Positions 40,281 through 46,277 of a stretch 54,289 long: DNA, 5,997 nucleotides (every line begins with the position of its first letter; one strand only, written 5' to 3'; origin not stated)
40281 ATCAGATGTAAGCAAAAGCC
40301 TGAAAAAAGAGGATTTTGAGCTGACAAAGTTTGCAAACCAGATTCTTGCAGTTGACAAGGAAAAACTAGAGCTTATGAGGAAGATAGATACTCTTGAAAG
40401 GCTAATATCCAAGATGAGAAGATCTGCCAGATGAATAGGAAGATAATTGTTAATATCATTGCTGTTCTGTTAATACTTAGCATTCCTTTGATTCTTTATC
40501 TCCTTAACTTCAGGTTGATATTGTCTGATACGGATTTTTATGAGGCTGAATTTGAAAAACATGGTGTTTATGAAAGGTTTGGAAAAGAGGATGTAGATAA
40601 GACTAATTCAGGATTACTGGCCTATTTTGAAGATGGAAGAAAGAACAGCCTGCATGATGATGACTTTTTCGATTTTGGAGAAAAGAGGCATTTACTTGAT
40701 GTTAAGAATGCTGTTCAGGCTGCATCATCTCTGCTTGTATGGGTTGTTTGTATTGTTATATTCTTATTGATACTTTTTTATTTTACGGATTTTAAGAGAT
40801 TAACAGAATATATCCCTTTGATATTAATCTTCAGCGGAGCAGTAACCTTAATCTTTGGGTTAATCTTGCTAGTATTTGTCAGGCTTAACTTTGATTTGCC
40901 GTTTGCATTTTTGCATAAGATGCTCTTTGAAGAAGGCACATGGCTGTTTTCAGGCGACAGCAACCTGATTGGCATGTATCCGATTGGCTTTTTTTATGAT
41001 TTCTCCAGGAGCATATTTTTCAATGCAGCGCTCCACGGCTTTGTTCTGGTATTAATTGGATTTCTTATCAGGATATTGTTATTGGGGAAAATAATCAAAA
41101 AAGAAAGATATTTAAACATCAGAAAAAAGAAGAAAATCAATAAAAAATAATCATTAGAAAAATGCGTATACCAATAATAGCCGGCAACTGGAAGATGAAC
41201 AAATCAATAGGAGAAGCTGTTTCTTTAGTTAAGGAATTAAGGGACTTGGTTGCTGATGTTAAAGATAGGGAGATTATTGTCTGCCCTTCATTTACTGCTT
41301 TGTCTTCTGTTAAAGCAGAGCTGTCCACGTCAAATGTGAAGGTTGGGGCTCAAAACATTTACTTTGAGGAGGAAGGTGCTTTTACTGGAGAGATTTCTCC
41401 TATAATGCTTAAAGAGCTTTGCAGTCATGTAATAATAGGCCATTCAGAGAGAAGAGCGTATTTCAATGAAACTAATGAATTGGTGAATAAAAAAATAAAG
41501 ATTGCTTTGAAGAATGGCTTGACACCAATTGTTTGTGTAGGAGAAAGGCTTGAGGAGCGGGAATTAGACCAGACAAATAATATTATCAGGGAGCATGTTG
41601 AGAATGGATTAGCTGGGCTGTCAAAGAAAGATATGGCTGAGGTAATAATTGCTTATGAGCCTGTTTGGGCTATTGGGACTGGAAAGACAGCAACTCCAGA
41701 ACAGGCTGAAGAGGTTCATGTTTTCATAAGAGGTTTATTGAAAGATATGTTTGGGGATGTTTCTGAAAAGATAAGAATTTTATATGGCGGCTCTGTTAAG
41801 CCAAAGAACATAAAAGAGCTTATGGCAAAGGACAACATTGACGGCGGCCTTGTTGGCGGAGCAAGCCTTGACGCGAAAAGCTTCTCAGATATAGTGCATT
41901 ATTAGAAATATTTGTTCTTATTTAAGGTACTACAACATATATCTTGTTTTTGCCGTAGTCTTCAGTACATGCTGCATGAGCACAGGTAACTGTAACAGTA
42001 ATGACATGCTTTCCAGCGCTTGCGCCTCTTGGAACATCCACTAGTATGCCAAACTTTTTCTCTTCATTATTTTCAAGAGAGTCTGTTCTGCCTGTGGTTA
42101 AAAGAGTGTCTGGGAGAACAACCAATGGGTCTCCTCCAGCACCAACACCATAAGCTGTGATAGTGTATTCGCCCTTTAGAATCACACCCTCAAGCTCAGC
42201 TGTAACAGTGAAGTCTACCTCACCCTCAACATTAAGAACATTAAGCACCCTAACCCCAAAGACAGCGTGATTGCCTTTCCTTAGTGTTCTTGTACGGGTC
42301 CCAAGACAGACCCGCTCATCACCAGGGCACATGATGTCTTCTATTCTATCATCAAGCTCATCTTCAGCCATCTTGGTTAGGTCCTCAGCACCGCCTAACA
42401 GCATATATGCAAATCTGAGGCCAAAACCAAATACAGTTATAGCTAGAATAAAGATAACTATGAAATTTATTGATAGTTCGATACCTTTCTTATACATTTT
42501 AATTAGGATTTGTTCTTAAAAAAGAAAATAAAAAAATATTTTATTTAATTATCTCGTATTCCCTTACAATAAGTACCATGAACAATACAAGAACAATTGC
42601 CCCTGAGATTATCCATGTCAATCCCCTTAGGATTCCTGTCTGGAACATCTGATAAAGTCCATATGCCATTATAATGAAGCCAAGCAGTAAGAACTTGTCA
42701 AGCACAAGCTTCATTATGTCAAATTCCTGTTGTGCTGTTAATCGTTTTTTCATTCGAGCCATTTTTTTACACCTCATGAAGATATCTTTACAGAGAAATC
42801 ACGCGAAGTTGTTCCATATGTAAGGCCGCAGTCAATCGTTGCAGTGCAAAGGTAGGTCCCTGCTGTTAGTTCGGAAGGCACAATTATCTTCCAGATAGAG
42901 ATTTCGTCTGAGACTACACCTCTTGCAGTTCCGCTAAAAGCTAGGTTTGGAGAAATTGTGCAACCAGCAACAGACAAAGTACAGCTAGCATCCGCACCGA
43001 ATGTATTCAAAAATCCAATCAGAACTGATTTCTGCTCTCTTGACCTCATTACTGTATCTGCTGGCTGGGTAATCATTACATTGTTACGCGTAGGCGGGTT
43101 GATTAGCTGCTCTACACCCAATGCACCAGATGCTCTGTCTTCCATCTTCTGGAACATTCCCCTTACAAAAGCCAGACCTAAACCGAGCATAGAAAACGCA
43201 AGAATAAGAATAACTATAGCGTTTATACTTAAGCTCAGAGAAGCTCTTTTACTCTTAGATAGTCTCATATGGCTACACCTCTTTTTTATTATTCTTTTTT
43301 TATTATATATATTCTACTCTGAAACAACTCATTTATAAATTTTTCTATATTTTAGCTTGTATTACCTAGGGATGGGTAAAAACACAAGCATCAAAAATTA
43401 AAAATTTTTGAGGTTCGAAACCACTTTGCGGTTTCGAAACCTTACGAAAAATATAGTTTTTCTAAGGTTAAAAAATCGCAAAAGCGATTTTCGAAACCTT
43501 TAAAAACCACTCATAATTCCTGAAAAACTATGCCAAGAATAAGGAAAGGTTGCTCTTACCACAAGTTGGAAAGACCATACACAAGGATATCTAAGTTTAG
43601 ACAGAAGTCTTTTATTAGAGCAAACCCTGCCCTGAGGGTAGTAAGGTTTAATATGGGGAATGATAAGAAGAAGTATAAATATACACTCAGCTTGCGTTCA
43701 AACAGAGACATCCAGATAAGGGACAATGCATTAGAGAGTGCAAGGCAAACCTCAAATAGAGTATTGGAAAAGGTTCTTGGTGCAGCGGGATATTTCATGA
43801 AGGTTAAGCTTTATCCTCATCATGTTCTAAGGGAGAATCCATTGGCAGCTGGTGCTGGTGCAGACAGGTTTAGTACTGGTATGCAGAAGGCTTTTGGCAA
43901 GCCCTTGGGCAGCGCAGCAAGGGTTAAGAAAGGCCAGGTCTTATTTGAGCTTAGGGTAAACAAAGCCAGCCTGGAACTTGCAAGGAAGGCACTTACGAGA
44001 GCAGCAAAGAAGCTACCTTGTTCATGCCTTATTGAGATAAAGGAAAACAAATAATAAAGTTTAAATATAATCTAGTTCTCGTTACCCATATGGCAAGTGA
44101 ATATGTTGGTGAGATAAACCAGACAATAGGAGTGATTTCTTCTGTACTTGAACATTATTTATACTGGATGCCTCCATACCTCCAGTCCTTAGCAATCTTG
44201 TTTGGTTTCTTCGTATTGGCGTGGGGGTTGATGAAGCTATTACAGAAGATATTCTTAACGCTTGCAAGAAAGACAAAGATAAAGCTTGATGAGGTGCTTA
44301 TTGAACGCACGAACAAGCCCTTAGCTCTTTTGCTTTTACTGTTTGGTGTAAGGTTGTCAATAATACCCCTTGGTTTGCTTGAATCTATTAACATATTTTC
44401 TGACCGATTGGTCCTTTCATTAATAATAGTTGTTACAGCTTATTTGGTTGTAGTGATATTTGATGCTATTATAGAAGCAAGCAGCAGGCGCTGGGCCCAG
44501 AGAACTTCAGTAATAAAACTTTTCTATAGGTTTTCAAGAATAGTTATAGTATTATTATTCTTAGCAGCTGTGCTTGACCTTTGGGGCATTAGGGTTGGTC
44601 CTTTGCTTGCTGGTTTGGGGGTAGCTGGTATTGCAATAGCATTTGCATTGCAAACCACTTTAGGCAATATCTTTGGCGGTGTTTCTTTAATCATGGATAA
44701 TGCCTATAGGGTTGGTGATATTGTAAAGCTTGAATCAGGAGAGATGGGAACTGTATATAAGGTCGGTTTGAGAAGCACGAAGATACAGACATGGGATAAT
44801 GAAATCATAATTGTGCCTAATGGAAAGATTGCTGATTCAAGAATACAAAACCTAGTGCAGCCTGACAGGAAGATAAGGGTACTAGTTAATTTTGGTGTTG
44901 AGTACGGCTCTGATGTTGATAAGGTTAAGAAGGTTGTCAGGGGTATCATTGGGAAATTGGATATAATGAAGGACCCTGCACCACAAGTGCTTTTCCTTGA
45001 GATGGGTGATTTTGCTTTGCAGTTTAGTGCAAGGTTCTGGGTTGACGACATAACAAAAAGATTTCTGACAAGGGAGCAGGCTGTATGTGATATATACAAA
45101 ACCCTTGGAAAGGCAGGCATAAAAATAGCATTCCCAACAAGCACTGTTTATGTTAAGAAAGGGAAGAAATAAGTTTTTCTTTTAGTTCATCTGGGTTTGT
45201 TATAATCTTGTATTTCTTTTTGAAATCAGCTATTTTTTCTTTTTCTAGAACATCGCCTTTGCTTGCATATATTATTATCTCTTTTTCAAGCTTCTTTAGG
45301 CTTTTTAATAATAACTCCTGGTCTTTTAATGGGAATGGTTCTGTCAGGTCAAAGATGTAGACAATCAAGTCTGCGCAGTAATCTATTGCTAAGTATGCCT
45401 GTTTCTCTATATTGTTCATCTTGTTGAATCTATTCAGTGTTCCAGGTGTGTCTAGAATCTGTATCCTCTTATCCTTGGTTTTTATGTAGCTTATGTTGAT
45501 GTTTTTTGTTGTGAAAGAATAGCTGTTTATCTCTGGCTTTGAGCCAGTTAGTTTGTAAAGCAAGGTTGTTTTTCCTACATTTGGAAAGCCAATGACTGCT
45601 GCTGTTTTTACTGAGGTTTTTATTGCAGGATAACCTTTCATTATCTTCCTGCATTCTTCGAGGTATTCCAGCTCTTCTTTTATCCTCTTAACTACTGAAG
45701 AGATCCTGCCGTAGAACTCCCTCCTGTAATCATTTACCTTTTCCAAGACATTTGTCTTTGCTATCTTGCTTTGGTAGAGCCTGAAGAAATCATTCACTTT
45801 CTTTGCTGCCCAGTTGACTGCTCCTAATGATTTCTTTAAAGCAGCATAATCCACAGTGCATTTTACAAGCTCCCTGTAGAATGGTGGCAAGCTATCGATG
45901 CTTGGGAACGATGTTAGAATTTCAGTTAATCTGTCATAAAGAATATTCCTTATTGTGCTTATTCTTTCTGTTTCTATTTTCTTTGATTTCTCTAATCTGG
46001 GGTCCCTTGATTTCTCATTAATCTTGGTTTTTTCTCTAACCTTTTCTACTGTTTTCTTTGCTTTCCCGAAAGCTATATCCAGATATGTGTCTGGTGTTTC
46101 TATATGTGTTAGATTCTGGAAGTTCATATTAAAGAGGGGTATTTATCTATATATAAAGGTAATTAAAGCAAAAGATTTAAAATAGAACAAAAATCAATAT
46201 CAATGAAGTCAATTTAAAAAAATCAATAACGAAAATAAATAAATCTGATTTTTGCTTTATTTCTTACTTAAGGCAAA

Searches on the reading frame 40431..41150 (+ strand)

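Call 49: search_protein_families(library=pfam, proteins=[window:40431-41150:+], max_evalue=0.00001)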
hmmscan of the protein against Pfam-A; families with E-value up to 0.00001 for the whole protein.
window:40431-41150:+ (239 aa): 1 family
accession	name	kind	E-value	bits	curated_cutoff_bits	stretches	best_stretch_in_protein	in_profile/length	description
PF07314.17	Lit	-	4e-22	79.5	24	1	13-188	2-176/176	Lipoprotein intramolecular transacylase Lit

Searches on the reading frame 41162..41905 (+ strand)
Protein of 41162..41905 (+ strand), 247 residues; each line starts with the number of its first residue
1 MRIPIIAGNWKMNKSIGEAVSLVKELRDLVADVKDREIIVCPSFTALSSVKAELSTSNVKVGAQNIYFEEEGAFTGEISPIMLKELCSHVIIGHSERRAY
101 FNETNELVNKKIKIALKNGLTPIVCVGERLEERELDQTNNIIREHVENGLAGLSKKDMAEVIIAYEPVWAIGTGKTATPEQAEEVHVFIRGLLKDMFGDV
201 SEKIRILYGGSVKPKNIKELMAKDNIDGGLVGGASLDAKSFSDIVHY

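Call 49: search_protein_families(library=pfam, proteins=[window:41162-41905:+], max_evalue=0.00001)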
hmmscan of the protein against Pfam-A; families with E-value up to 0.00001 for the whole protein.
window:41162-41905:+ (247 aa): 1 family
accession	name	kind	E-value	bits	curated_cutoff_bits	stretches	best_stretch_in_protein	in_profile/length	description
PF00121.24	TIM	-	3.5e-100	335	20.1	1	4-246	1-243/245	Triosephosphate isomerase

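Call 61: find_encoding_contigs(protein=window:41162-41905:+, flank=10000, max_places=6)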
Protein window:41162-41905:+ (247 aa): no gene with exactly this product is on record in the collection.

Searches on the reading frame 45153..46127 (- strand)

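Call 12: search_protein_families(library=pfam, proteins=[window:45153-46127:-], max_evalue=0.001)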
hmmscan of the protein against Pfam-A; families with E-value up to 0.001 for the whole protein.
window:45153-46127:- (324 aa): 8 families
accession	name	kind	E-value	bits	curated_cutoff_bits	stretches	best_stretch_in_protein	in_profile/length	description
PF17835.6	NOG1_N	-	7.9e-31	107.8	22.9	1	3-169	1-159/160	NOG1 N-terminal helical domain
PF01926.29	MMR_HSR1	-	2.6e-21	76.3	21.9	1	176-289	2-112/113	50S ribosome-binding GTPase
PF02421.24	FeoB_N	-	4.4e-14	52.7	27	1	175-299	2-123/156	Ferrous iron transport protein B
PF06858.20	NOG1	-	3e-09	37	27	1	239-292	1-58/58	Nucleolar GTP-binding protein 1 (NOG1)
PF00071.28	Ras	-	2.9e-05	24.1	21.6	1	177-300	3-123/162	Ras family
PF00009.33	GTP_EFTU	-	0.00012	22.2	26.5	0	206-307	55-147/188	Elongation factor Tu GTP binding domain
PF00025.27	Arf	-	0.00055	19.9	22.3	0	177-305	18-139/174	ADP-ribosylation factor family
PF13173.12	AAA_14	-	0.00085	19.8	27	0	175-296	4-105/129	AAA domain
